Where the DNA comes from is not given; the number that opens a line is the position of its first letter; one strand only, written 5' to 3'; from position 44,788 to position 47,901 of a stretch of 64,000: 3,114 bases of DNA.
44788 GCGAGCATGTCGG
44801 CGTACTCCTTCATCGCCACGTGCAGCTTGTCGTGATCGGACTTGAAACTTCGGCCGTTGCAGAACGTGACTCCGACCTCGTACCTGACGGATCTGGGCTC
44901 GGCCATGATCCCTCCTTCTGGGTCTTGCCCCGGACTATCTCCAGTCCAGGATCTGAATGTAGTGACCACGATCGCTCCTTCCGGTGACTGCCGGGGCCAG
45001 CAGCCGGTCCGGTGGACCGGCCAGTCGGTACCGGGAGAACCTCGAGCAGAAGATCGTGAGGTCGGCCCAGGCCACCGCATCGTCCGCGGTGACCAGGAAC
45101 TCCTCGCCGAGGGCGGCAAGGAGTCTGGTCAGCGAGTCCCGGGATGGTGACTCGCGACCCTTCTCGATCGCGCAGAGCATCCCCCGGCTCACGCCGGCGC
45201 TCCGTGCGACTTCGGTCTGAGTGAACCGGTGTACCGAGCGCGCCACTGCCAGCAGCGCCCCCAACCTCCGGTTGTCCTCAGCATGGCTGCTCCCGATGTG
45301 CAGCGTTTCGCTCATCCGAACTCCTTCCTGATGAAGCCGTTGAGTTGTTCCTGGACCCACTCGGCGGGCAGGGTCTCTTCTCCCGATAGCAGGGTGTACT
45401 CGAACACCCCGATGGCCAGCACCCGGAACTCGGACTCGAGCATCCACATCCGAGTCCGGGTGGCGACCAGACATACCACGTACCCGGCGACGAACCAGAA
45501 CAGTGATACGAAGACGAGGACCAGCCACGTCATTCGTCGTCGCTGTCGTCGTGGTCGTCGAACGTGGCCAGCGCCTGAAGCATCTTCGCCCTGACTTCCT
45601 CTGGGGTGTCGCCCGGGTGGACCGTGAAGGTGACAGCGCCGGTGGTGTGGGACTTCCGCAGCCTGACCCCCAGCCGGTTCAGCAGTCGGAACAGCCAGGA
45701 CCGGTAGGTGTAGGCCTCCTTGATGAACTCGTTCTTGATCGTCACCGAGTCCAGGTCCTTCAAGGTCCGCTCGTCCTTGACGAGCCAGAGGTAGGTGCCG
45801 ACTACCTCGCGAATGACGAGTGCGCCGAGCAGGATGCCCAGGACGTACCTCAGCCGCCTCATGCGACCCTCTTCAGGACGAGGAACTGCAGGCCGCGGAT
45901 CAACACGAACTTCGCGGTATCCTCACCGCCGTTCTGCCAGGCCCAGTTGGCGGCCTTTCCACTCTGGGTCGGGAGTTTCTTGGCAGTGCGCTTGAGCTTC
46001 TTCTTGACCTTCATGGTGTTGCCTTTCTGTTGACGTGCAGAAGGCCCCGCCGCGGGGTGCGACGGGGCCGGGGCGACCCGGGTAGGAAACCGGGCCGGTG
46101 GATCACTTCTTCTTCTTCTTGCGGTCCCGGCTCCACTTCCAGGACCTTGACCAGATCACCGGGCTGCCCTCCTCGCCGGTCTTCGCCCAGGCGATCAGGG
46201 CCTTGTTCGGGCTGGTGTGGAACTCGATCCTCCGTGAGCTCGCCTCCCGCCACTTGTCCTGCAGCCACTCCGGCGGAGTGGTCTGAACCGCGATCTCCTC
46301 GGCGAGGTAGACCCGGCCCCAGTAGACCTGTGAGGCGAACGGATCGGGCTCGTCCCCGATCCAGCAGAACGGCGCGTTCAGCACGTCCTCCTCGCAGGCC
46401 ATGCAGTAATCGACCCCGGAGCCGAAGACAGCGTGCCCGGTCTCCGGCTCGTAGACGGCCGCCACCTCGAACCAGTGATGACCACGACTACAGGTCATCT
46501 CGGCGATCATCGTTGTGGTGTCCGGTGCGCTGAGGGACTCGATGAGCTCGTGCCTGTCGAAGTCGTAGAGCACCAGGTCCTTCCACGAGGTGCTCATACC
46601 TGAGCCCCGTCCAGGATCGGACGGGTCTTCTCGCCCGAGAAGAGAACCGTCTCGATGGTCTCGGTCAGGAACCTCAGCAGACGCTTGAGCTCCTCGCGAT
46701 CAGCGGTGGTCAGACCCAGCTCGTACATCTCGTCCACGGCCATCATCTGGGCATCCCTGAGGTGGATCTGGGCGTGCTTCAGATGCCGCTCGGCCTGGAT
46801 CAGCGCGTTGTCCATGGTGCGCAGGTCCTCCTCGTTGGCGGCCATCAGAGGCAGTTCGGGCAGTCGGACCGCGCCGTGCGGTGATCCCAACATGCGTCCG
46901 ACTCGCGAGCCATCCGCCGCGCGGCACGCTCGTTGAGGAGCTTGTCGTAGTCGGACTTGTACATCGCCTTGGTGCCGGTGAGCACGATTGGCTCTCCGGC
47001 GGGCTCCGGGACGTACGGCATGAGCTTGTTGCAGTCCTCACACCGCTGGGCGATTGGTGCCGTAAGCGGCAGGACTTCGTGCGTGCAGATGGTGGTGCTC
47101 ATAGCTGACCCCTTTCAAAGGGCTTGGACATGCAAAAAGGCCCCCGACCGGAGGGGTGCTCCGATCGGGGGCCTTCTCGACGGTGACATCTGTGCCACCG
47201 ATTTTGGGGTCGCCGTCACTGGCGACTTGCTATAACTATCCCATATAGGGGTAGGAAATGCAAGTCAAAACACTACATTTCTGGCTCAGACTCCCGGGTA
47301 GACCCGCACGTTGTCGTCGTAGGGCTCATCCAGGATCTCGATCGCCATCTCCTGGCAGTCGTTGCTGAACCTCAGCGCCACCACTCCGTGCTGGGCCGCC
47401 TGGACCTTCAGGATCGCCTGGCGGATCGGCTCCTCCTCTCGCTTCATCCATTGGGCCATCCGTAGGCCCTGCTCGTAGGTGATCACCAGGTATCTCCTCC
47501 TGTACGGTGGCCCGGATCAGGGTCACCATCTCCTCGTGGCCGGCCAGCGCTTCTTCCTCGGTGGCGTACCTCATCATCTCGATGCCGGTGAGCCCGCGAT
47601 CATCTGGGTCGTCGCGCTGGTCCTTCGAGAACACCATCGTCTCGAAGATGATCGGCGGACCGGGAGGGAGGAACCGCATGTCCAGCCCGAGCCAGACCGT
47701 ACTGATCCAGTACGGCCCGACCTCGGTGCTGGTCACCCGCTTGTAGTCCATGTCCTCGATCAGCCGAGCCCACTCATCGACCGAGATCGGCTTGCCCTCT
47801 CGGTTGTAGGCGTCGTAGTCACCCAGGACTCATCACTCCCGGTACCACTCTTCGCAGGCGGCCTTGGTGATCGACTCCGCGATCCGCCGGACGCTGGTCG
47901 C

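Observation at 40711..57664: Recurrent cassette of a GC hairpin followed by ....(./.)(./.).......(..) at three points of the leftward operon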

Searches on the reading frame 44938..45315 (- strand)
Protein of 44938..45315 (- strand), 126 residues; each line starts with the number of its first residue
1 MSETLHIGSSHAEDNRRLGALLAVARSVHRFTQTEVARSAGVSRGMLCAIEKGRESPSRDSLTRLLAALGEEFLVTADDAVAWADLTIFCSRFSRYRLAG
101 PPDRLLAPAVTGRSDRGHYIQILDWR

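Call 39: search_protein_families(library=pfam, max_evalue=0.01, proteins=[window:44938-45315:-])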
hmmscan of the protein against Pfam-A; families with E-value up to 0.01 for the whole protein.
seq(126 aa): 3 families
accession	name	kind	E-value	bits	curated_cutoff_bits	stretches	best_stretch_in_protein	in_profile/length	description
PF13560.12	HTH_31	-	8.8e-08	32.8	27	1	17-70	1-55/64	Helix-turn-helix domain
PF01381.28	HTH_3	-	1.6e-06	28.5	23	1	31-71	10-50/55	Helix-turn-helix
PF12844.13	HTH_19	-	0.00012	22.3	30.2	1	19-71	1-53/64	Helix-turn-helix domain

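Call 59: search_protein_families(library=phrogs, proteins=[window:44938-45315:-], max_evalue=0.001)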
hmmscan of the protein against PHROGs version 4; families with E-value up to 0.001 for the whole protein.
seq(126 aa): 9 families
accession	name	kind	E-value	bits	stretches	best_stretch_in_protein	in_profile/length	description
phrog_5823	-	transcription regulation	7.1e-08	33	1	15-72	4-62/404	transcriptional regulator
phrog_7241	-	transcription regulation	1.6e-06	29.2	1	21-70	65-114/122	transcriptional regulator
phrog_2439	-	transcription regulation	2.5e-06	27.6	1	19-70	9-60/367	transcriptional regulator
phrog_2328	-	transcription regulation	8.3e-06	26.6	1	1-70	1-68/128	transcriptional repressor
phrog_8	-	transcription regulation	5.3e-05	23.8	1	26-70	166-209/346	transcriptional regulator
phrog_4268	-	transcription regulation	0.00027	22.1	1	33-77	49-93/96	transcriptional repressor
phrog_2339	-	DNA, RNA and nucleotide metabolism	0.00037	21.5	1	17-76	25-85/98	HTH DNA binding protein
phrog_6463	-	DNA, RNA and nucleotide metabolism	0.00056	20.5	1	21-79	45-95/208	HTH DNA binding protein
phrog_1373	-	transcription regulation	0.00071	20.6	1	18-75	64-121/166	transcriptional regulator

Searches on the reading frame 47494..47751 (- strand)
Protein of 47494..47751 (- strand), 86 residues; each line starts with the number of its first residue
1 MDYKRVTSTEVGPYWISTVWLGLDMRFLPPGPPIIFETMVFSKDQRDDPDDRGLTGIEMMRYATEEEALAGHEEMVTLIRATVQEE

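Call 27: find_related_loci(query=window:47494-47751:-, collection=viral_contigs, flank=10000)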
Query seq(86 aa) (86 aa) in viral_contigs; peptide patterns used: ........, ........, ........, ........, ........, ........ (x = any residue, [..] = any of these).
25 stretches matched a pattern; 22 encode a relative of the query (tblastn E <= 1e-3); 22 distinct loci.
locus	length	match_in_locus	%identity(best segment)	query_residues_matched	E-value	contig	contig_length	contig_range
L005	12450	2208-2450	53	2-83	2e-20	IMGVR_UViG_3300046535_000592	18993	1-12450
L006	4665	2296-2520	52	5-86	4e-19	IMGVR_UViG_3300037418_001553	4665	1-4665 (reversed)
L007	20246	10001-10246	49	2-86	1e-18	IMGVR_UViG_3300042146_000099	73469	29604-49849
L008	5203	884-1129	49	2-86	1e-18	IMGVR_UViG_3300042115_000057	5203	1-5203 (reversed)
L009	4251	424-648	52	5-86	1e-18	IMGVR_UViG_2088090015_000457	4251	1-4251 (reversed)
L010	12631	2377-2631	45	1-86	1e-17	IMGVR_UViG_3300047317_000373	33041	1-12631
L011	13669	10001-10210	49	1-76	1e-16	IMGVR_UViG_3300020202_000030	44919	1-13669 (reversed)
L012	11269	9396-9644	42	2-84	2e-16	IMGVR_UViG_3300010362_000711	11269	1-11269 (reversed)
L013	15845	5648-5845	52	2-78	4e-16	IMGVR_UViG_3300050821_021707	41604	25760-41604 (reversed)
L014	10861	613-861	44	3-86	4e-16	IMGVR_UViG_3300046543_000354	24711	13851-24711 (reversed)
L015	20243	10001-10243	40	3-85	5e-16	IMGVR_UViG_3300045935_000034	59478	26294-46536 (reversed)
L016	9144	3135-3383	46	1-86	5e-16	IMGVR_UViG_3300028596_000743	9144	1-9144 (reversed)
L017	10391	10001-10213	43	2-81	7e-16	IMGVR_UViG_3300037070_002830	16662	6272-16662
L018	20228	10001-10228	49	3-83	3e-15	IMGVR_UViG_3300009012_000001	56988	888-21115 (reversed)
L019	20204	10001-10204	47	2-77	1e-14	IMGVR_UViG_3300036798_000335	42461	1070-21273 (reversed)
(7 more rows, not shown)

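Call 29: search_dna_similar(query=window:47494-47751:-, collection=phages, mode=protein, max_rows=30)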
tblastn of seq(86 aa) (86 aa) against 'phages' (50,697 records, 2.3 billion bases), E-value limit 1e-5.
No match.
